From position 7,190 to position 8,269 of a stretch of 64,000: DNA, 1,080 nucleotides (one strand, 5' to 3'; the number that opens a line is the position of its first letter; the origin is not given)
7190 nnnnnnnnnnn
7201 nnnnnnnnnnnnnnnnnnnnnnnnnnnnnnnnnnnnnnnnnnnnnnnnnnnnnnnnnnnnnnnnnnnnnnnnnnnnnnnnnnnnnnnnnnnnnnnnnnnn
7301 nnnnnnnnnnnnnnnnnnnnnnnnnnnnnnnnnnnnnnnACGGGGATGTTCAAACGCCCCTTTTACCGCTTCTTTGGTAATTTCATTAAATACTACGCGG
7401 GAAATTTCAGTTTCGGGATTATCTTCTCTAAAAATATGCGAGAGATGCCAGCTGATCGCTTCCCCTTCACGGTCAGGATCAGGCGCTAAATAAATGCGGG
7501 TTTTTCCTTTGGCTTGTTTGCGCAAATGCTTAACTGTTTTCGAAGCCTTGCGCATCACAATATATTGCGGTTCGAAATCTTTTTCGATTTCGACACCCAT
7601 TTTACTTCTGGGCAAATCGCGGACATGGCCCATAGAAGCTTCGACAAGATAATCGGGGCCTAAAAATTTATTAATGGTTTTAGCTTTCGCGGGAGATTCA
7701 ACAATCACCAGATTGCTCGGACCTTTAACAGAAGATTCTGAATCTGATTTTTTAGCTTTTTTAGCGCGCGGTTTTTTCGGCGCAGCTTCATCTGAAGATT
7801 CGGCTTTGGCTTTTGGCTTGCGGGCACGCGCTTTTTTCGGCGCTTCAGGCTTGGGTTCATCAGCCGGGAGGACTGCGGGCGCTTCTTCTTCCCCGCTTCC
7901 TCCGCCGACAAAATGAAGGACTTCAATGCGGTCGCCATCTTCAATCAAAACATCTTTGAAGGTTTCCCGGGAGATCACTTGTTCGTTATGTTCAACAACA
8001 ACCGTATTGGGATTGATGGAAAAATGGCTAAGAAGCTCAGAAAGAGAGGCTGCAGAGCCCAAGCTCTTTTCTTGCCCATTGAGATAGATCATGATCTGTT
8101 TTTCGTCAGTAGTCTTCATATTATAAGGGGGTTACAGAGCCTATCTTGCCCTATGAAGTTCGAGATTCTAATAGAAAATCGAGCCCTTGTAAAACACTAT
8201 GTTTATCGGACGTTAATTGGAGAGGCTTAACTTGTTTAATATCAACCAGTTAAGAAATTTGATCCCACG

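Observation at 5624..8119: ThiS-like ubiquitin-fold domain fused in frame to topoisomerase I through a Lys/Ala/Pro-rich linker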

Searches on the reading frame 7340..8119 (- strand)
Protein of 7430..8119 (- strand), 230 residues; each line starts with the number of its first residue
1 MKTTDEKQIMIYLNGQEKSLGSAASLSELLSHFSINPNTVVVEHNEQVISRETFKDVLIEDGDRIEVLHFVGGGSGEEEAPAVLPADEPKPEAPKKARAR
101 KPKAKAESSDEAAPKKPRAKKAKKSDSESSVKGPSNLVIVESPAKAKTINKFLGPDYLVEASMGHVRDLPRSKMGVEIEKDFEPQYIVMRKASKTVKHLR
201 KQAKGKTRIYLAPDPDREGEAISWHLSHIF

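Call 5: find_homologous_proteins(query=window:7430-8119:-, max_evalue=0.001)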
Query seq(230 aa) (230 aa): 8000 proteins with E <= 0.001 among 8000 candidates; the best 120 are listed.
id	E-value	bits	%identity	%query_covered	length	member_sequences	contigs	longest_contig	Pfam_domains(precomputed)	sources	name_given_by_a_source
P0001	1.5e-59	220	46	96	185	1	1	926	PF02597.27,PF01751.29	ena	-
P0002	6.3e-54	201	41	97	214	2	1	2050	PF02597.27,PF01751.29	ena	-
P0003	1.3e-51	194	40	97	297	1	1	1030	PF01131.26,PF02597.27,PF01751.29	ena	-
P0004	7.6e-43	165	41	96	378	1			PF01131.26,PF02597.27,PF01751.29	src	-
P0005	2.1e-42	163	72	49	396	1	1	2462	PF01131.26,PF01751.29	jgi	jgi:DNA topoisomerase-1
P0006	7.6e-42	162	79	43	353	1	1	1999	PF01131.26,PF01751.29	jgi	-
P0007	5.7e-39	152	66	47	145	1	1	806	PF01751.29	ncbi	-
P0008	1.2e-38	151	63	50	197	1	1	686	PF01131.26,PF01751.29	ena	-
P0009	9.6e-38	148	71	41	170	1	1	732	PF01751.29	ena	-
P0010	1.6e-37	148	66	44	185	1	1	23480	PF01131.26,PF01751.29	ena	-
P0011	2.2e-37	147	68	41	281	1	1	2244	PF01131.26,PF01751.29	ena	-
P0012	1.2e-36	145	61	52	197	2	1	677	PF01131.26,PF01751.29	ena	-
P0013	1.2e-36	145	73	41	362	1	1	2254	PF01131.26,PF01751.29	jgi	-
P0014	5.1e-35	139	59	49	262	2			PF01131.26,PF01751.29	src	-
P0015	6.6e-35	139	71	41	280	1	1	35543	PF01131.26,PF01751.29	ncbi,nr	ncbi:MAG TPA: DNA topoisomerase, partial [Candidatus Omnitrophota bacterium]|nr:DNA topoisomerase [C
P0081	4.8e-33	133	52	62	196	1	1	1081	PF07382.17,PF01751.29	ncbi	ncbi:MAG: toprim domain-containing protein, partial [Hydrogenoanaerobacterium sp.]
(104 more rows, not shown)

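Call 16: find_encoding_contigs(protein=P0002, flank=10000, max_places=4)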
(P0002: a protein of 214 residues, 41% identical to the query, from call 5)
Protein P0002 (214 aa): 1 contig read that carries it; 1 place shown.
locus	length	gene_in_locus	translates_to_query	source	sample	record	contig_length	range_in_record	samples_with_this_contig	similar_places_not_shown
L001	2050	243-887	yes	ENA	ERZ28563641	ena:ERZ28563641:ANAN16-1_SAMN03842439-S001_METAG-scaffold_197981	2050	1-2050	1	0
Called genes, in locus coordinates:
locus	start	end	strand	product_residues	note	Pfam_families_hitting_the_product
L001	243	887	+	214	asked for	PF02597:ThiS, PF01751:Toprim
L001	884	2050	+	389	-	?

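Call 22: find_homologous_proteins(query=A1, max_evalue=0.00001)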
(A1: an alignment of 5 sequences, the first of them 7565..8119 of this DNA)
Query A1 (5 sequences) (185 aa, profile of the alignment): 7993 proteins with E <= 0.00001 among 8000 candidates; the best 120 are listed.
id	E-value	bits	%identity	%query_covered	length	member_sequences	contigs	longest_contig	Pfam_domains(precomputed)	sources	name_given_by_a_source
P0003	3.1e-55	203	34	95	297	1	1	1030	PF01131.26,PF02597.27,PF01751.29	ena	-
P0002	1.1e-54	202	35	95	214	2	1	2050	PF02597.27,PF01751.29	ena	-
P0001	1.2e-52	195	37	95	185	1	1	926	PF02597.27,PF01751.29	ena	-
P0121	1.7e-45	172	71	26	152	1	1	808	PF02597.27,PF01751.29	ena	-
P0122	1.3e-43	166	33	95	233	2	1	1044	PF01131.26,PF02597.27,PF01751.29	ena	-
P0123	4.6e-43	164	33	97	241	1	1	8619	PF02597.27,PF01751.29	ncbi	-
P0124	7.8e-43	163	32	95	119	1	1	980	PF02597.27,PF01751.29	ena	-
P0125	3.7e-42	161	36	95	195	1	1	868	PF02597.27,PF01751.29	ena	-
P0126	1.3e-41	159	31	97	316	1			PF01131.26,PF02597.27,PF01751.29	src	-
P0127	1.2e-37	147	32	84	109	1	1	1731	PF02597.27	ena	-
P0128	3.2e-33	132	-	-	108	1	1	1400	PF02597.27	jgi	-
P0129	1.7e-30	123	73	26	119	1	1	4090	PF01751.29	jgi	-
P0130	7.3e-29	118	44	81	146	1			PF02597.27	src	-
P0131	1.2e-21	95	-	-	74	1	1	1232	PF02597.27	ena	-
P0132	2.3e-19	88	68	27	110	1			PF01751.29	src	-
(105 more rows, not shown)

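Call 23: find_encoding_contigs(protein=P0123, flank=10000, max_places=4)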
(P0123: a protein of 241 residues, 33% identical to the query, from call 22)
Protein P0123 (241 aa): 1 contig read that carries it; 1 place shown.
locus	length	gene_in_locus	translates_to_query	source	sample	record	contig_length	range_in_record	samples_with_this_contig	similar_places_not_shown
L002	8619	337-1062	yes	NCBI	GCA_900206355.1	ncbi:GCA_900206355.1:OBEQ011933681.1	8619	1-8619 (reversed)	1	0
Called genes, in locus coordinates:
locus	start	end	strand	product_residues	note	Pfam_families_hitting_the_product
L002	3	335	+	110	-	?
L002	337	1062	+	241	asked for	PF02597:ThiS, PF01751:Toprim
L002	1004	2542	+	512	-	PF01131:Topoisom_bac, PF01396:Zn_ribbon_Top1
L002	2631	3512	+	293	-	PF02899:Phage_int_SAM_1, PF13102:Phage_int_SAM_5 (faint), PF13495:Phage_int_SAM_4, PF00589:Phage_integrase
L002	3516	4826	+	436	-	PF04413:Glycos_transf_N, PF00534:Glycos_transf_1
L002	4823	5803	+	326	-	PF02606:LpxK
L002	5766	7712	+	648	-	PF03279:Lip_A_acyltrans, PF06258:Mito_fiss_Elm1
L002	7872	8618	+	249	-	?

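Call 26: search_protein_representatives(alignment_id=A1)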
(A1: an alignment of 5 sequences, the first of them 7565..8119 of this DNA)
Query: 5 sequences, 119 profile positions. Proteins with E-value up to 0.001 (for the whole library): 20603; up to 1e-10: 5668; up to 1e-30: 6. The best 150 are listed.
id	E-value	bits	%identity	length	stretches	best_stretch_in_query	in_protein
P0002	3.5e-55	201.5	-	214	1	1-119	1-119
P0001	4.0e-53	194.8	-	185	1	6-119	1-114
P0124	2.5e-43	163.2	-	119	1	7-119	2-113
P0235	3.1e-38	146.8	-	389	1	4-119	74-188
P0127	3.7e-38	146.5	-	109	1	1-104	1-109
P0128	1.0e-33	132.2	-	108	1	4-105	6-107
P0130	2.3e-29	118.1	-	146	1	6-101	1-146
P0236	2.2e-21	92.4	-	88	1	1-82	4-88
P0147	1.3e-18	83.4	-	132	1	73-119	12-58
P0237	3.4e-18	82.1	-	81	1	62-119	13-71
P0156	3.4e-18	82.1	-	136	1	66-119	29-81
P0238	3.5e-18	82.1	-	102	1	65-119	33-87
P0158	3.8e-18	81.9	-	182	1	68-119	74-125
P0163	4.7e-18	81.7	-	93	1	69-119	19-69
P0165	5.4e-18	81.5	-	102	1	75-119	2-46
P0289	7.2e-17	77.8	-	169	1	42-119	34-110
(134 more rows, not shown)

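Call 40: find_encoding_contigs(protein=P0015, flank=6000, max_places=2)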
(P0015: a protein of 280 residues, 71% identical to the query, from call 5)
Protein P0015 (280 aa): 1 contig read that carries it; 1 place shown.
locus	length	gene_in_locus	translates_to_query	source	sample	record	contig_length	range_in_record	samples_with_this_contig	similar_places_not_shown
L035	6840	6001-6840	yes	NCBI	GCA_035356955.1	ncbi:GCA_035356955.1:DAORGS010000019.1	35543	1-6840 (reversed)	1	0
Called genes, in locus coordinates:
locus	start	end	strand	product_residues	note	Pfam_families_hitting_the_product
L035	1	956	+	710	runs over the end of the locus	PF02092:tRNA_synt_2f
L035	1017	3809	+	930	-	PF01326:PPDK_N, PF00391:PEP-utilizers, PF02896:PEP-utilizers_C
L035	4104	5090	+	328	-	PF00140:Sigma70_r1_2, PF04542:Sigma70_r2, PF04539:Sigma70_r3, PF04545:Sigma70_r4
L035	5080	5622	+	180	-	PF00156:Pribosyltran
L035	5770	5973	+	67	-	PF02597:ThiS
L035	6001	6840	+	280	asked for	PF01751:Toprim, PF01131:Topoisom_bac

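Call 41: find_encoding_contigs(protein=P0005, flank=3000, max_places=2)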
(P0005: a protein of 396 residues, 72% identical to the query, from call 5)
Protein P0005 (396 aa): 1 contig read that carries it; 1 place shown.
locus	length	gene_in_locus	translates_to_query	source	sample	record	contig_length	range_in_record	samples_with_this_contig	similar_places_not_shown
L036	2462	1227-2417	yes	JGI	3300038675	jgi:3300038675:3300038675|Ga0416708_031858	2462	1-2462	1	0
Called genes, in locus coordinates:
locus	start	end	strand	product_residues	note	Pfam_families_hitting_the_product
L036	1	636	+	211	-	?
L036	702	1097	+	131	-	-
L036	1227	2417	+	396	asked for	PF01751:Toprim, PF01131:Topoisom_bac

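Call 42: find_encoding_contigs(protein=P0006, flank=3000, max_places=2)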
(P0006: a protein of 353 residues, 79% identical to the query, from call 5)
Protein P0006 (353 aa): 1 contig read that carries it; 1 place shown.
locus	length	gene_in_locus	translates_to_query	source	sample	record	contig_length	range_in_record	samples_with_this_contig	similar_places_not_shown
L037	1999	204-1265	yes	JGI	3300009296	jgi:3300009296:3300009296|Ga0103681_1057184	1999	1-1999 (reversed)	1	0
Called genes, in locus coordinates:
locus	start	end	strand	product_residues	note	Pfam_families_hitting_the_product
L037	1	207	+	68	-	?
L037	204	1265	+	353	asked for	PF01751:Toprim, PF01131:Topoisom_bac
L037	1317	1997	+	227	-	?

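Call 62: predict_structure(alignment_id=A2)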
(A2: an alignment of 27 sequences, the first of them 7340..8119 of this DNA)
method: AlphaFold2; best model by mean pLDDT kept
length: 260 residues; sequences in the alignment: 27
mean_pLDDT: 80.4   pTM: 0.52
mean pLDDT of the five models: 80.4, 80.0, 79.5, 79.6, 78.9
residues with pLDDT >= 90: 142; 70-90: 33; 50-70: 60; < 50: 25
segments of 3 or more residues with pLDDT < 50: 73-75, 81-84, 126-129, 170-176
pLDDT, mean of each block of 10 residues (from residue 1): 77 93 92 93 95 95 93 51 51 58 54 62 53 91 95 96 73 52 66 90 96 91 91 95 94 94
secondary structure, 60 per line:
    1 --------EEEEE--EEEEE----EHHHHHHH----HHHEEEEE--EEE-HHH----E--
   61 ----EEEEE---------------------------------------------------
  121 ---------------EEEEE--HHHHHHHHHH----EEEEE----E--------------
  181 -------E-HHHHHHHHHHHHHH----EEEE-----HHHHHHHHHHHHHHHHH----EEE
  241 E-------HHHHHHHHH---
elements in order: E9-13 E16-20 H26-32 E40-44 E47-49 E65-69 E136-140 H143-152 E157-161 H190-203 E208-211 H217-233 E238-241 H249-257
